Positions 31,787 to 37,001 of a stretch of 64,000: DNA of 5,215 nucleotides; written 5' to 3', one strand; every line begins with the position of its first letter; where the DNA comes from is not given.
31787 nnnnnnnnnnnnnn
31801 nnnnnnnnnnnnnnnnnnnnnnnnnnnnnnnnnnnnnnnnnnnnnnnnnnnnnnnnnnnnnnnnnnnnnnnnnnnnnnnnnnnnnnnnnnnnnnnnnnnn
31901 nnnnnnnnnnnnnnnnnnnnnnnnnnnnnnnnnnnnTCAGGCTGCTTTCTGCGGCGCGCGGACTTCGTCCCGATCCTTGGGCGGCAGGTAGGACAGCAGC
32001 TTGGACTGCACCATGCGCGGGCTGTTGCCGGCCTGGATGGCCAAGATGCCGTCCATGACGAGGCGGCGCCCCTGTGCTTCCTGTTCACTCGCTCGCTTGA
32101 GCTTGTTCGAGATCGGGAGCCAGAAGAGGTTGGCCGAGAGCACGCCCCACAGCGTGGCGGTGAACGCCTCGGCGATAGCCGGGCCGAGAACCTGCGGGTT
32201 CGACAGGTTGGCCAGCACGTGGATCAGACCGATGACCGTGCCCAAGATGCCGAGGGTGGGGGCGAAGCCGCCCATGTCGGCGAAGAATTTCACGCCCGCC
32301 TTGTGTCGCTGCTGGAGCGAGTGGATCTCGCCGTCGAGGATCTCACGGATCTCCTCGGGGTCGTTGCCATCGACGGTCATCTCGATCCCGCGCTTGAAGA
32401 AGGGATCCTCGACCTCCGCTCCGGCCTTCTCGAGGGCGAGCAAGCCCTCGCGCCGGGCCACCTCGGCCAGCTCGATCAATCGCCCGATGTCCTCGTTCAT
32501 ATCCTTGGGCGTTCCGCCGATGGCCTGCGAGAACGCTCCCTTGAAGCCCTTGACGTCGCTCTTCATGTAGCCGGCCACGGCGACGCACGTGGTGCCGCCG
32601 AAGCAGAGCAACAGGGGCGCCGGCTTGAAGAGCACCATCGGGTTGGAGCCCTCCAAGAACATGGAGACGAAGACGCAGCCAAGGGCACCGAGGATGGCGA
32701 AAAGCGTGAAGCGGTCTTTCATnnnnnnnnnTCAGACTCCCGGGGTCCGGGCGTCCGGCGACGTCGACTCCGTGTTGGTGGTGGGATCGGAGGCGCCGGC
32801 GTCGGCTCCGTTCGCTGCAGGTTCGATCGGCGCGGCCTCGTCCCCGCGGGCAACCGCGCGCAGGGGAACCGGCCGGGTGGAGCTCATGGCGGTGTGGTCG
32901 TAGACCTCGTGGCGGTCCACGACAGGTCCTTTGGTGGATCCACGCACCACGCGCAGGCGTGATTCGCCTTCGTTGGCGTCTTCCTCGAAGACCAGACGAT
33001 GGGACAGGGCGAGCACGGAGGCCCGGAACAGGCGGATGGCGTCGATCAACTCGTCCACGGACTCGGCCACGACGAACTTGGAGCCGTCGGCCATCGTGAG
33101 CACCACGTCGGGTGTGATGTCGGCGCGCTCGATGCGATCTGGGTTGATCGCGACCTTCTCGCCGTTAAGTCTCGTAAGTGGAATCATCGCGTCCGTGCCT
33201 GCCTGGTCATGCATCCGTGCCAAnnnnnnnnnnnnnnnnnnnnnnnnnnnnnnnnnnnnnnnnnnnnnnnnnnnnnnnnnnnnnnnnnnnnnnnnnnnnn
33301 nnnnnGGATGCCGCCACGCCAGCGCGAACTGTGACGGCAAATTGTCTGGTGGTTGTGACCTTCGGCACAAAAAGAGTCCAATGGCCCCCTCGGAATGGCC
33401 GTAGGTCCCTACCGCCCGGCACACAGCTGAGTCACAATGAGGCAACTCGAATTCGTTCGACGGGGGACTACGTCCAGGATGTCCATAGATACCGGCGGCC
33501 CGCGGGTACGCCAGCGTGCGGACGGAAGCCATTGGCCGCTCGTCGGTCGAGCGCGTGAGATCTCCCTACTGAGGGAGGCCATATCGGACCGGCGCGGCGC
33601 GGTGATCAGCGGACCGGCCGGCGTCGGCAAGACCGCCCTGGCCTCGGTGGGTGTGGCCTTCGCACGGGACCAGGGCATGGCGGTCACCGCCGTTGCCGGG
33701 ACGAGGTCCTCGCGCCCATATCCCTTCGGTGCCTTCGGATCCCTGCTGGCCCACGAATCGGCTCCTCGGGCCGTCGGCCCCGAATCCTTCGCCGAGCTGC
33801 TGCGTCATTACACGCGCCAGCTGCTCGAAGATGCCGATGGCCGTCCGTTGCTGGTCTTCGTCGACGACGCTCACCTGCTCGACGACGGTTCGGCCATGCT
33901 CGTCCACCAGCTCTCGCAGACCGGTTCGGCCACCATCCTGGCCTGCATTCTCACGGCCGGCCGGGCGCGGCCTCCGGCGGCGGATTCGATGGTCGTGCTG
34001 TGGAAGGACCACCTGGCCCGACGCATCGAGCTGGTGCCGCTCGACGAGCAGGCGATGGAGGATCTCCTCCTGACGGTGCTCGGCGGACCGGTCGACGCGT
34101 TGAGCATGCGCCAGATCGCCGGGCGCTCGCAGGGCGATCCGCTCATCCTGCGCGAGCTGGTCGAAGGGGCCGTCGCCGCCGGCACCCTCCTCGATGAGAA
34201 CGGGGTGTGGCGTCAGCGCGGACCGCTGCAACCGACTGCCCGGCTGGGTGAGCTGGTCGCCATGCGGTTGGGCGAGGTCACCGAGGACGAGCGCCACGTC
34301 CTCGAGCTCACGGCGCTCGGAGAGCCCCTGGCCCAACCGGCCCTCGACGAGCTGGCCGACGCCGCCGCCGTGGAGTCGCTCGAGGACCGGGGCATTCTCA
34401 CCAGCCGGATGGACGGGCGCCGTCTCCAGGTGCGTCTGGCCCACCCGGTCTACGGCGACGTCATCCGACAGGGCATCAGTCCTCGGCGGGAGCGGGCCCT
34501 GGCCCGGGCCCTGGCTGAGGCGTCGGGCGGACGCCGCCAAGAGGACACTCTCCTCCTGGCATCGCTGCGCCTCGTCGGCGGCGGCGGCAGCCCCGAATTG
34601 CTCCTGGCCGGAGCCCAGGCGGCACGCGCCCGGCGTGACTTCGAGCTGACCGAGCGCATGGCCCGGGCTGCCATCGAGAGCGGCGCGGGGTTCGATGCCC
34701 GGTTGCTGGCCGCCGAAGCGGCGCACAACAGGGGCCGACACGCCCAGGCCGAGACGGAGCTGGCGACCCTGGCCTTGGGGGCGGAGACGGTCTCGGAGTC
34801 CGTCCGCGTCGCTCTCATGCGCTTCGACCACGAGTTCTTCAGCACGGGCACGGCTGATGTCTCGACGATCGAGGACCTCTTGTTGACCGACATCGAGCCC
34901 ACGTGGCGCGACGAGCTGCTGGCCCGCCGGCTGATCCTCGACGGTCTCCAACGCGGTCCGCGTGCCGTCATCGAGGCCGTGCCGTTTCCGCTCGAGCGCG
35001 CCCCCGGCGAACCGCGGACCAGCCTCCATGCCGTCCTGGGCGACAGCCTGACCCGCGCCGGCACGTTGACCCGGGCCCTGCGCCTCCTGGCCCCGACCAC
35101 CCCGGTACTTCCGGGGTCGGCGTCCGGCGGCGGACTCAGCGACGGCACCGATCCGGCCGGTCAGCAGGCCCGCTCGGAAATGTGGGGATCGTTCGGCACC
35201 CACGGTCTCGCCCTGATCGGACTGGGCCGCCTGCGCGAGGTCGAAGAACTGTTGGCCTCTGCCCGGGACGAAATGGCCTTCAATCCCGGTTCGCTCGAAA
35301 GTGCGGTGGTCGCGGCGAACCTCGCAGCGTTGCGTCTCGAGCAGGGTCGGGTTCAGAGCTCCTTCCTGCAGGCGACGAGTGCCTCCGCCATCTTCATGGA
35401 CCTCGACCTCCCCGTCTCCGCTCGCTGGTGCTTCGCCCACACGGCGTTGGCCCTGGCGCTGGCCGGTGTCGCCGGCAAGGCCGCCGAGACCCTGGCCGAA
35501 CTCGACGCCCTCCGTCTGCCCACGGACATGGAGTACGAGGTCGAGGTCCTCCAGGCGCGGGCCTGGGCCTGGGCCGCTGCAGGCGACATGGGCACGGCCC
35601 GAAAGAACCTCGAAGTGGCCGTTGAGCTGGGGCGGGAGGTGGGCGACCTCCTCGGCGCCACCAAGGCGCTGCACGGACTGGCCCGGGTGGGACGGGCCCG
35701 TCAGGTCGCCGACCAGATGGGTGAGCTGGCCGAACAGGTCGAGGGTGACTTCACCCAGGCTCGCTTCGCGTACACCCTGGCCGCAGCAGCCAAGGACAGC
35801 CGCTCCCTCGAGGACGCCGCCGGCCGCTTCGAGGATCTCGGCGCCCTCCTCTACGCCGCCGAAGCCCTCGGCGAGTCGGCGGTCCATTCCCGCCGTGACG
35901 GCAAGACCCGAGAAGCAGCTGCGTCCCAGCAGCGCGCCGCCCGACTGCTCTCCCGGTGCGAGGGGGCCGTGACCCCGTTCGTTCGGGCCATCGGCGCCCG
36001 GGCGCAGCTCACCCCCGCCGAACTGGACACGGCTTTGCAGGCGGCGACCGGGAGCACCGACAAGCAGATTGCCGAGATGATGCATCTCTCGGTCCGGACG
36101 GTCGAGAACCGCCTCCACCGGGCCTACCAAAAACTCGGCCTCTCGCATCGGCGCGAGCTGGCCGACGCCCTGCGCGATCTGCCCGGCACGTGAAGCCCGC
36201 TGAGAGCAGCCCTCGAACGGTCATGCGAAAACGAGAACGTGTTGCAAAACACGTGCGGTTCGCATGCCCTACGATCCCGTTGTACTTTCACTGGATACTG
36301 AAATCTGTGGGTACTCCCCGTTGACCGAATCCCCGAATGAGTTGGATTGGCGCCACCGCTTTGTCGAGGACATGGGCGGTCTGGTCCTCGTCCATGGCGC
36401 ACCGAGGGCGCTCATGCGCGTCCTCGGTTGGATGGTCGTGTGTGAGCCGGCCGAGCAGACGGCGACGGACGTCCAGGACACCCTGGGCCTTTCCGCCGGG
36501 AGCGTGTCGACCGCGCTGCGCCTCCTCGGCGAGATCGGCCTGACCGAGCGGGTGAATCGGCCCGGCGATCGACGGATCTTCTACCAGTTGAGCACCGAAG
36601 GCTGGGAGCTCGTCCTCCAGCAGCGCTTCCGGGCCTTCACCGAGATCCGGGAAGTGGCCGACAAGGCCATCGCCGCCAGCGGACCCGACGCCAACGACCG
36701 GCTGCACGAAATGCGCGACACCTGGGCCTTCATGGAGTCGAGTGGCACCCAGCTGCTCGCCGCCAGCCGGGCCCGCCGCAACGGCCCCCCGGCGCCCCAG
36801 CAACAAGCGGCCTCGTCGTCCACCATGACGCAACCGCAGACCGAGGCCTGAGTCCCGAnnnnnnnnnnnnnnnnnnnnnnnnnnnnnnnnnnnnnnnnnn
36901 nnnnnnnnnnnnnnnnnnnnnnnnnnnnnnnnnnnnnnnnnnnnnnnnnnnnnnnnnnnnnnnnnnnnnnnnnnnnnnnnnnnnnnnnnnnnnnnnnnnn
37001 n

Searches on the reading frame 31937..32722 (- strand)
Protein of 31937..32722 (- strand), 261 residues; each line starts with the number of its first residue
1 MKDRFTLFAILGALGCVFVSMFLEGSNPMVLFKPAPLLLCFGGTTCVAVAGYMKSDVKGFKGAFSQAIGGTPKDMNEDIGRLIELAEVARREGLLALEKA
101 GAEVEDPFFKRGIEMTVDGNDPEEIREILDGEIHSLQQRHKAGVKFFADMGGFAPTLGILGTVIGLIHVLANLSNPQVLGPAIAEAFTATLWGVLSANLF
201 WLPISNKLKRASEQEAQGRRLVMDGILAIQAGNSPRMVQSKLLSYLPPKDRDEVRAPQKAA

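Call 13: search_protein_families(library=pfam, proteins=[window:31937-32722:-], max_evalue=0.01)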
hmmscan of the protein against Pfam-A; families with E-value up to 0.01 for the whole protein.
window:31937-32722:- (261 aa): 2 families
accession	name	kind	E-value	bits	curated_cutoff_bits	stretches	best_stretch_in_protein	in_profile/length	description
PF01618.21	MotA_ExbB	-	5.9e-35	120.2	22.9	1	103-217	4-123/127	MotA/TolQ/ExbB proton channel family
PF20560.3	MotA_N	-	0.00012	22.7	27.3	1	11-93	5-91/91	Motility protein A N-terminal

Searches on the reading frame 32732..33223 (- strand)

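Call 13: search_protein_families(library=pfam, proteins=[window:32732-33223:-], max_evalue=0.01)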
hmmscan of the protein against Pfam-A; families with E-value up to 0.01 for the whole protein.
window:32732-33223:- (163 aa): 1 family
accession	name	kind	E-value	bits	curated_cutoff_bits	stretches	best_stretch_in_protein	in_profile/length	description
PF06289.16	FlbD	-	6.1e-21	74.2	24.7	1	13-70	1-58/59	Flagellar and Swarming motility proteins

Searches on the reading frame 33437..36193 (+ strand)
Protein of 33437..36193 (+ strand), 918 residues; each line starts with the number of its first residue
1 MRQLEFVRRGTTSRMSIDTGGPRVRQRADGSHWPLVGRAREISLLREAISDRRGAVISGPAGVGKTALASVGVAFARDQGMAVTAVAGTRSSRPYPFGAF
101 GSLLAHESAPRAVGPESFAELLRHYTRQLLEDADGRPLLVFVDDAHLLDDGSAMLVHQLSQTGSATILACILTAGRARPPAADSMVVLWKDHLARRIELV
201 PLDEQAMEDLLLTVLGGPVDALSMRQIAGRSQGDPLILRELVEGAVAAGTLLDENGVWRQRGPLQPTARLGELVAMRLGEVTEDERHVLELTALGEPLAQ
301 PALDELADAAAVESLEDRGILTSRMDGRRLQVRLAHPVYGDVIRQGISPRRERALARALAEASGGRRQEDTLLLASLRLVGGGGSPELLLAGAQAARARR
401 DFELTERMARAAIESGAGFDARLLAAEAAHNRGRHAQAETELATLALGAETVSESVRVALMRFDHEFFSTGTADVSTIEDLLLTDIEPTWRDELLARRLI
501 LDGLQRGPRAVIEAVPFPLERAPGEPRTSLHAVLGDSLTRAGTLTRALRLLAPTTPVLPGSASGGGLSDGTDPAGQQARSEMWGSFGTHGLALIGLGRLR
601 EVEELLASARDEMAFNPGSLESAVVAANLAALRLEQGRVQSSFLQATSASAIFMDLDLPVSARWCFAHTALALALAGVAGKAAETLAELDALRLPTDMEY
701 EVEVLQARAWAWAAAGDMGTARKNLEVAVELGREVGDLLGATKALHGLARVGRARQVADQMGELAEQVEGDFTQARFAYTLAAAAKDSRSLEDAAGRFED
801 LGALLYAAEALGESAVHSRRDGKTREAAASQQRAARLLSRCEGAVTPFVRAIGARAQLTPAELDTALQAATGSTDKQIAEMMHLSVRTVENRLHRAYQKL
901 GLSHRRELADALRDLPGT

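Call 13: search_protein_families(library=pfam, proteins=[window:33437-36193:+], max_evalue=0.01)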
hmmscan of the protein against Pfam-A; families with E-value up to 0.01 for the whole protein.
window:33437-36193:+ (918 aa): 10 families
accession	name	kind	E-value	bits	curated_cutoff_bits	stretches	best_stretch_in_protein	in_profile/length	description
PF13191.12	AAA_16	-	1e-12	49.3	32.6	1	34-164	1-160/167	AAA ATPase domain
PF00196.25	GerE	-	6.6e-09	35.7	23.5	1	857-910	2-55/57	Bacterial regulatory proteins, luxR family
PF08281.18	Sigma70_r4_2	-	2.9e-07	30.4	25.7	1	876-900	30-54/54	Sigma-70, region 4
PF13401.12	AAA_22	-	3.1e-05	24.8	27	1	52-162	5-110/130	AAA domain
PF25199.1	nSTAND_NTPase5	-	5e-05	23.6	34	1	50-171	39-132/145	Novel STAND NTPase 5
PF20703.3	nSTAND1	-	0.00015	22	27.1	1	36-145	17-124/379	Novel STAND NTPase 1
PF13384.12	HTH_23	-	0.00032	20.8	24.6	1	867-902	12-46/50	Homeodomain-like domain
PF04545.22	Sigma70_r4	-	0.00071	19.5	24.1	0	874-900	22-48/50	Sigma-70, region 4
PF13542.12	HTH_Tnp_ISL3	-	0.0015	18.4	27.4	1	852-896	6-50/51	Helix-turn-helix domain of transposase family ISL3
PF13604.12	AAA_30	-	0.0025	18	27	1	46-89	11-55/191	AAA domain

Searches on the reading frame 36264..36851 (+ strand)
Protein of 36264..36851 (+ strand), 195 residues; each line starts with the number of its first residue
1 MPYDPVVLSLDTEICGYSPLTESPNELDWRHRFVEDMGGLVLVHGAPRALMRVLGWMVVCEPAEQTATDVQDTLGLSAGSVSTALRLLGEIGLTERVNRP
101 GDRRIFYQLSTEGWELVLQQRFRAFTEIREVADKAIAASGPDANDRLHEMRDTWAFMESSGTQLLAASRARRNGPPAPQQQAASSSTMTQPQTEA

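Call 13: search_protein_families(library=pfam, proteins=[window:36264-36851:+], max_evalue=0.01)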
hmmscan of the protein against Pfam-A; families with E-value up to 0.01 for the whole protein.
window:36264-36851:+ (195 aa): 3 families
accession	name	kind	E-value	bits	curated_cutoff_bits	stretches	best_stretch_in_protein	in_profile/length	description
PF13463.12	HTH_27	-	6.7e-05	23.5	22.2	1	63-113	17-68/68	Winged helix DNA-binding domain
PF12802.13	MarR_2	-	0.00037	21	27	1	52-105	9-61/61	MarR family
PF01047.28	MarR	-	0.007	16.7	24.6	0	65-105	18-58/59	MarR family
